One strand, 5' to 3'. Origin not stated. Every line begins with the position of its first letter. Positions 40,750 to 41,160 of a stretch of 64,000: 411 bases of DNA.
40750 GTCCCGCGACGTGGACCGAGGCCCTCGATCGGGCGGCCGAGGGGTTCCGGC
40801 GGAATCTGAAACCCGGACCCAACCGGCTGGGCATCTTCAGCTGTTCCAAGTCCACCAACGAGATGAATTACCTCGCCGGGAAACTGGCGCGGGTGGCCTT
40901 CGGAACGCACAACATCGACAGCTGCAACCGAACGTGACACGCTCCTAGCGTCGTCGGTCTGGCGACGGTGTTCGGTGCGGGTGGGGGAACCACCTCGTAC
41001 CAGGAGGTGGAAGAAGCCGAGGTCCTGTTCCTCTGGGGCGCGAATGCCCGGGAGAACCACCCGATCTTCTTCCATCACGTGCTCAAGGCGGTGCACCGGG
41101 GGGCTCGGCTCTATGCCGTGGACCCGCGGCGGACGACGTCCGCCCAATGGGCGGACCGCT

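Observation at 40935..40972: In-frame TGA at the canonical FDH selenocysteine position with a SECIS-like hairpin; the gene is split in the ORF track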

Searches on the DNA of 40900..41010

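Call 21: search_rna_families(source=window, start=40900, end=41010, threshold=evalue, max_evalue=10, show_alignments=3)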
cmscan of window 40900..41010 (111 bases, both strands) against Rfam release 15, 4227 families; matches with E-value up to 10: 1.
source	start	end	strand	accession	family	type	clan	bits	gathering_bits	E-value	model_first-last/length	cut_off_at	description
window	40973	41010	+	RF03753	mir-1986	Gene; miRNA;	-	12.6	50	5.8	1-41/60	3'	mir-1986 microRNA precursor family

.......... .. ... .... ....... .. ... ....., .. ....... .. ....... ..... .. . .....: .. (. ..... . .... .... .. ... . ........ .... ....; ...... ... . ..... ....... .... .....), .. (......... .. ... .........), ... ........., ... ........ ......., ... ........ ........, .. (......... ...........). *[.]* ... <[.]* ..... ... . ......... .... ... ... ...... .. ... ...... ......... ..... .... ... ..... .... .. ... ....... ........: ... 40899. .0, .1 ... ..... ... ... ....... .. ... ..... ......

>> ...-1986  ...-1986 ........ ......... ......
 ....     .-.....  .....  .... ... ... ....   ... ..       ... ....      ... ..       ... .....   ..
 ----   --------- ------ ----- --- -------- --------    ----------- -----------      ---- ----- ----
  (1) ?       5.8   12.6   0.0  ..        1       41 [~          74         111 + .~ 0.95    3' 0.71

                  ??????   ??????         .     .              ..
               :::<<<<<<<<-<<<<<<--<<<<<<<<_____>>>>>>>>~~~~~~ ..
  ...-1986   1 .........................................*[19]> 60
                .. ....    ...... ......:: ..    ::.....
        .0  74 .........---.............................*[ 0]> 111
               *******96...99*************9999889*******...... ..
